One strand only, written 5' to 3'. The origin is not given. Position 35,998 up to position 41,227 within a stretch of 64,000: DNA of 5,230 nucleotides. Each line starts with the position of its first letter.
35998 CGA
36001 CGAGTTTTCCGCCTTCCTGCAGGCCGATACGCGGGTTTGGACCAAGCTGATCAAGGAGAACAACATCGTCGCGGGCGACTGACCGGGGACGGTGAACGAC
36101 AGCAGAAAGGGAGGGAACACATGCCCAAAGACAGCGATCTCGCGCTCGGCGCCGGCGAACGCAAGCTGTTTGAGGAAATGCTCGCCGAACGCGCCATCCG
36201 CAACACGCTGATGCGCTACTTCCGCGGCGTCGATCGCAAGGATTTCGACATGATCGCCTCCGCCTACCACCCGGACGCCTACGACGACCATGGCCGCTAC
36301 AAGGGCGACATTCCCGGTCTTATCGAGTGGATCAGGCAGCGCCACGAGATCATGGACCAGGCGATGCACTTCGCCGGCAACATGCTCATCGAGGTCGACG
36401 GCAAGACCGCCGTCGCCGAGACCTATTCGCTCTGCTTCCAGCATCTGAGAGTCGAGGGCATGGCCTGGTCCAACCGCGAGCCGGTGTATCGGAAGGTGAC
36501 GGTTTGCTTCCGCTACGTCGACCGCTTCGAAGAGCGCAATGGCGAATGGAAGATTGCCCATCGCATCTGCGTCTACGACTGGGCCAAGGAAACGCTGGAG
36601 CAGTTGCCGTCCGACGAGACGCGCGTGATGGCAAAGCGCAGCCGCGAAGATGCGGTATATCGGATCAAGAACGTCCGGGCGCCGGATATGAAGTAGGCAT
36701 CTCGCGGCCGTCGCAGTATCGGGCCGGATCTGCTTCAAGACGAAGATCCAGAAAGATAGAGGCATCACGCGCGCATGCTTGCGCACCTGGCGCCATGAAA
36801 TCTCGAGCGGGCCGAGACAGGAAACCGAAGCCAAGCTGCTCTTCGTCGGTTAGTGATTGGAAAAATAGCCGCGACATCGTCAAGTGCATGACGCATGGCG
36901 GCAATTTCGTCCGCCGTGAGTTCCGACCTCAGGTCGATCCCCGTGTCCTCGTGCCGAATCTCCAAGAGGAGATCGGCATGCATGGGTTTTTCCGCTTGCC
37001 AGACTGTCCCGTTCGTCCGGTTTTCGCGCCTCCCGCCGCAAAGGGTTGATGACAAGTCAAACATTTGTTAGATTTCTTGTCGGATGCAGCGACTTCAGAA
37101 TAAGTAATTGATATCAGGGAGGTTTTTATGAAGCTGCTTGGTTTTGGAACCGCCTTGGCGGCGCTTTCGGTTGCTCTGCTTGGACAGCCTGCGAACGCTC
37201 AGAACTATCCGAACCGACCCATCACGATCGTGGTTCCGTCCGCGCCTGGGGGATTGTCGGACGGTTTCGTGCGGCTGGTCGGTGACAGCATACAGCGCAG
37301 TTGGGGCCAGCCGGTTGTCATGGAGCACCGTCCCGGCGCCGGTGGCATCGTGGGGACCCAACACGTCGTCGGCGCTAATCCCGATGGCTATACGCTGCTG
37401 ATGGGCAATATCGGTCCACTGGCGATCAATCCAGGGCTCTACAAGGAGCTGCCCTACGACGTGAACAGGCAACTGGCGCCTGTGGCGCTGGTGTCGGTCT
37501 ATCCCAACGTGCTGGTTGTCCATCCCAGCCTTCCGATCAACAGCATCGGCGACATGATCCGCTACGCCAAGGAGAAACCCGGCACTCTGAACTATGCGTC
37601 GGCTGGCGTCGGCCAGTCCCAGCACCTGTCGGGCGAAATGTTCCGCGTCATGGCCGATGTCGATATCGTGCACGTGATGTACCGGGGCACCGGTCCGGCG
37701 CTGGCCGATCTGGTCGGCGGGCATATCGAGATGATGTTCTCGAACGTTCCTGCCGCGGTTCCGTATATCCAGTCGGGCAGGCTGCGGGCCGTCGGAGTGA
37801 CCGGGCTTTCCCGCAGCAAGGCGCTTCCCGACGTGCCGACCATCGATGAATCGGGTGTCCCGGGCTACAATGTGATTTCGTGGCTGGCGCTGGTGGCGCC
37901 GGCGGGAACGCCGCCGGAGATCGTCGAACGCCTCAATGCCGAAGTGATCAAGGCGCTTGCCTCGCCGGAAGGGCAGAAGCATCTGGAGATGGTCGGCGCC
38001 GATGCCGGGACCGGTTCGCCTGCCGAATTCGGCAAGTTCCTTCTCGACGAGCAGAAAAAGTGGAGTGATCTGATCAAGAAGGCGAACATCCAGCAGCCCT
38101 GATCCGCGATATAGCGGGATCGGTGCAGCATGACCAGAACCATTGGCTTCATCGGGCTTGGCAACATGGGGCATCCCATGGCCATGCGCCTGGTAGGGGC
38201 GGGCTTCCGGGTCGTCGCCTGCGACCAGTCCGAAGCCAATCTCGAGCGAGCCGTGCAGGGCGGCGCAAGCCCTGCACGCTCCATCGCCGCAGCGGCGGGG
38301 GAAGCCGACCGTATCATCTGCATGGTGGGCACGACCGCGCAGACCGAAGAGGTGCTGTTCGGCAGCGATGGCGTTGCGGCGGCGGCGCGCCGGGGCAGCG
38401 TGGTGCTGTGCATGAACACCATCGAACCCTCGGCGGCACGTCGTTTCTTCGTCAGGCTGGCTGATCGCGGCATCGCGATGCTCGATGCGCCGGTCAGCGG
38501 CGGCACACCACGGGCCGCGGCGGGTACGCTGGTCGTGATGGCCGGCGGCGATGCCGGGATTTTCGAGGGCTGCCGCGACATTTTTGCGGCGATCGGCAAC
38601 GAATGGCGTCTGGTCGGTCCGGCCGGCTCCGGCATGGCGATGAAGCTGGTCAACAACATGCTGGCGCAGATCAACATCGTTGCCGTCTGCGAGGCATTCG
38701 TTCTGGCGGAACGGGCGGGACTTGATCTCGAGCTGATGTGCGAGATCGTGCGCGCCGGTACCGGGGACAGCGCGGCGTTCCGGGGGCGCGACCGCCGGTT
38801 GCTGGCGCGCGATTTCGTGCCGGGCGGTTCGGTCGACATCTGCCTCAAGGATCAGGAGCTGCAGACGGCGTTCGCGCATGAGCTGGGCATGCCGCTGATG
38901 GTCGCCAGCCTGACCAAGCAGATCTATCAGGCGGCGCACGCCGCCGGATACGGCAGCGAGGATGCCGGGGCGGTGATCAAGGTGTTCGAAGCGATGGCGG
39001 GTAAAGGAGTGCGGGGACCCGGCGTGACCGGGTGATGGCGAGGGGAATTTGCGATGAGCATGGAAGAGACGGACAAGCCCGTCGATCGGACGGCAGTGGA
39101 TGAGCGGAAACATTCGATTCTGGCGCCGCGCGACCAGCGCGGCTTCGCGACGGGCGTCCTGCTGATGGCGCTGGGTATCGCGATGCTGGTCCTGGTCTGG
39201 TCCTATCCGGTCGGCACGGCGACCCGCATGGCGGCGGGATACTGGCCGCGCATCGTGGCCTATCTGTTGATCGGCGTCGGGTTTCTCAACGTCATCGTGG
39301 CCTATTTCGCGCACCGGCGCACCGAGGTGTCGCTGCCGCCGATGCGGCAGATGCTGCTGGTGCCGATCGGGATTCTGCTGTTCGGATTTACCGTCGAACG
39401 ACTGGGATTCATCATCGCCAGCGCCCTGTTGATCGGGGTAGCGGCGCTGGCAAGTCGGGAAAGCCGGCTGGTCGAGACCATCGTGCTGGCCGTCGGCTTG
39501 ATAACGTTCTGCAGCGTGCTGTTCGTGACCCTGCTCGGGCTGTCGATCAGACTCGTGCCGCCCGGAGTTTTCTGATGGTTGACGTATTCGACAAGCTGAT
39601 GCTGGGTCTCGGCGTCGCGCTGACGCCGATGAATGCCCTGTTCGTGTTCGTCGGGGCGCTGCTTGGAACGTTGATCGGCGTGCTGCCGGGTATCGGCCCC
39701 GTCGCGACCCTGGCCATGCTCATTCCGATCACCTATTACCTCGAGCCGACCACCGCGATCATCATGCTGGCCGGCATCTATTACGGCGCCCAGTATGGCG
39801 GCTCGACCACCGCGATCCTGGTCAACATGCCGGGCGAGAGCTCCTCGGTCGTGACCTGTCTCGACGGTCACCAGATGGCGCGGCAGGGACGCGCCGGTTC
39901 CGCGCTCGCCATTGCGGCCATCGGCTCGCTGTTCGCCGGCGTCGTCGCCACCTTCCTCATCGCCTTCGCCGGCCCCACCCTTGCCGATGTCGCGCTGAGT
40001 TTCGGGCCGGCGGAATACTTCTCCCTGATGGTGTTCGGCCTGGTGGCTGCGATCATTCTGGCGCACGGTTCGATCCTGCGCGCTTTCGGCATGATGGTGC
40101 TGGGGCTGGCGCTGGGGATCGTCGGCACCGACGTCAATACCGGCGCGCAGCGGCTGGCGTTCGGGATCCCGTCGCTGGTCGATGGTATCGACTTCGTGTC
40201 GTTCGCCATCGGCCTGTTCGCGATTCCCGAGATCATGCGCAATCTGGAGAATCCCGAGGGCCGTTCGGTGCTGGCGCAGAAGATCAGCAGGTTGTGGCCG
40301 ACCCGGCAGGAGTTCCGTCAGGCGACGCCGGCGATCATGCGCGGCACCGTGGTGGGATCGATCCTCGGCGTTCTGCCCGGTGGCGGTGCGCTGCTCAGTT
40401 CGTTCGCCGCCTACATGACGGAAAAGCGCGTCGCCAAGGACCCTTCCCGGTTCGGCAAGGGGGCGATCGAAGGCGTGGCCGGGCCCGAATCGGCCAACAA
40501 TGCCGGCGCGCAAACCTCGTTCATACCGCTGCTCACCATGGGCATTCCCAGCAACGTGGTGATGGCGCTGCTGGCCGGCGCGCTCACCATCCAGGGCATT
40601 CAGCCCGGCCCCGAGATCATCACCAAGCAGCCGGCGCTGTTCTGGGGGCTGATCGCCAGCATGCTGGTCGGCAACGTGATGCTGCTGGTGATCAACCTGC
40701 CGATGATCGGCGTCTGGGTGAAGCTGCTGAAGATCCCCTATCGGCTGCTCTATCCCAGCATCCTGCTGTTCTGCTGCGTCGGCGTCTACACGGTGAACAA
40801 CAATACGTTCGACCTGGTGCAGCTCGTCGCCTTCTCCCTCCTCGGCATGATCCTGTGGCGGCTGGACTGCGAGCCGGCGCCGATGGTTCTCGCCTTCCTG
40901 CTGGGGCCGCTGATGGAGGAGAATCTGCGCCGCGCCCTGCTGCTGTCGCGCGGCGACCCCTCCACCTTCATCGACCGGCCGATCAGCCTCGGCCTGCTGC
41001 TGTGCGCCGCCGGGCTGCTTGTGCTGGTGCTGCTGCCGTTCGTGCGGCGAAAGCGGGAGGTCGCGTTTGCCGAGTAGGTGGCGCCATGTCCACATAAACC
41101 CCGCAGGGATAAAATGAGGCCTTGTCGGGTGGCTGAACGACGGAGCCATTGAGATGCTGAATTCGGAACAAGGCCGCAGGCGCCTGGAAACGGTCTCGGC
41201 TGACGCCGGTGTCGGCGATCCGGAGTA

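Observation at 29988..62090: One 14-nt AT-rich operator/promoter motif recurs at seven sites and ties six transcription units into a putative TetR regulon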

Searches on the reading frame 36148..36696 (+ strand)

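Call 23: search_protein_families(library=ncbifam, proteins=[window:36148-36696:+], max_evalue=0.001)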
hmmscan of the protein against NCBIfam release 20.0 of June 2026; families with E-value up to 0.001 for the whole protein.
window:36148-36696:+ (182 aa): 0 families

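Call 98: search_protein_families(library=pfam, proteins=[window:36148-36696:+], max_evalue=0.1)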
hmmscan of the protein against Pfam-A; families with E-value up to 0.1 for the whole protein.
window:36148-36696:+ (182 aa): 4 families
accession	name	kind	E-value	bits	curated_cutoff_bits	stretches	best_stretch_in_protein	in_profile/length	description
PF13577.12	SnoaL_4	-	1.8e-22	80.1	24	1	10-139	2-125/126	SnoaL-like domain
PF12893.14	Lumazine_bd_2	-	0.00051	21.2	22.1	1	14-92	3-86/116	Putative lumazine-binding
PF12680.13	SnoaL_2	-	0.0018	19.3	27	1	23-134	3-99/102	SnoaL-like domain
PF14534.12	DUF4440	-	0.017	16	25.2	0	22-136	6-107/107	Domain of unknown function (DUF4440)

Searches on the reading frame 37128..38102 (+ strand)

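Call 12: search_protein_families(library=pfam, proteins=[window:37128-38102:+])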
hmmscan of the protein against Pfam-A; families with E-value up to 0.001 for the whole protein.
window:37128-38102:+ (324 aa): 1 family
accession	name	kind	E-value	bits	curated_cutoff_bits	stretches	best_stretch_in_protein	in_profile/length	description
PF03401.19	TctC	-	3.7e-78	263.3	27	1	48-320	2-273/274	Tripartite tricarboxylate transporter family receptor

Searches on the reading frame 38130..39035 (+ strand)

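Call 12: search_protein_families(library=pfam, proteins=[window:38130-39035:+])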
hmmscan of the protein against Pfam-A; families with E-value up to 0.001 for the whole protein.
window:38130-39035:+ (301 aa): 5 families
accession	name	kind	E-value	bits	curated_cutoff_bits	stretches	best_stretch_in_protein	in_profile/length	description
PF03446.21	NAD_binding_2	-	5.4e-45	153.7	21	1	4-160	1-157/161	NAD binding domain of 6-phosphogluconate dehydrogenase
PF14833.11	NAD_binding_11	-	6.5e-32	110.8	30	1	166-285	1-121/122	NAD-binding of NADP-dependent 3-hydroxyisobutyrate dehydrogenase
PF02826.25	2-Hacid_dh_C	-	4.8e-07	29.8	25.1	1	3-75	37-108/178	D-isomer specific 2-hydroxyacid dehydrogenase, NAD binding domain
PF03807.23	F420_oxidored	-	6.5e-06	27.1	21.6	1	4-67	1-68/94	NADP oxidoreductase coenzyme F420-dependent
PF02737.24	3HCDH_N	-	4.4e-05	23.9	22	1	4-80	1-80/180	3-hydroxyacyl-CoA dehydrogenase, NAD binding domain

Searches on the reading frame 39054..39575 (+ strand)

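Call 13: search_protein_families(library=pfam, proteins=[window:39054-39575:+])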
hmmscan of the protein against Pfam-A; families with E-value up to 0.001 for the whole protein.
window:39054-39575:+ (173 aa): 1 family
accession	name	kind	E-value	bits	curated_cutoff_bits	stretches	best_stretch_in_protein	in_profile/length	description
PF07331.16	TctB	-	1.2e-13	51.8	29.1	1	32-164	2-135/137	Tripartite tricarboxylate transporter TctB family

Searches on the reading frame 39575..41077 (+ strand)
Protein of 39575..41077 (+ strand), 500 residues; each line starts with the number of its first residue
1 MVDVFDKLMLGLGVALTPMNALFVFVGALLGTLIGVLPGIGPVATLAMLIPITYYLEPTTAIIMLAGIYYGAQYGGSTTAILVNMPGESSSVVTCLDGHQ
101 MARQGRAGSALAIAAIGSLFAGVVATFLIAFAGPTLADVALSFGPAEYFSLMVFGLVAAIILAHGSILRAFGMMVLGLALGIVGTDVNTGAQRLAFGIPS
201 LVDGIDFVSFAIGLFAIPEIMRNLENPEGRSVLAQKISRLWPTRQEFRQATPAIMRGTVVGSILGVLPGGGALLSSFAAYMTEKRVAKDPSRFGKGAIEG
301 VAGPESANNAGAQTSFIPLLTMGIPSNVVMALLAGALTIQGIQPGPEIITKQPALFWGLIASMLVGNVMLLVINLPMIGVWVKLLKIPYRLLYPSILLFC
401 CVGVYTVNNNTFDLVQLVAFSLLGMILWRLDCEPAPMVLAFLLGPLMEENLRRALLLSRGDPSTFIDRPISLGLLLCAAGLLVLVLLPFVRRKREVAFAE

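Call 13: search_protein_families(library=pfam, proteins=[window:39575-41077:+])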
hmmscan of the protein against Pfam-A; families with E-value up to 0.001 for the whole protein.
window:39575-41077:+ (500 aa): 1 family
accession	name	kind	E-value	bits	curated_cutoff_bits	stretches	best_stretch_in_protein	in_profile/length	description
PF01970.21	TctA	-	2.6e-159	530.8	28.9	1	22-439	2-423/423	Tripartite tricarboxylate transporter TctA family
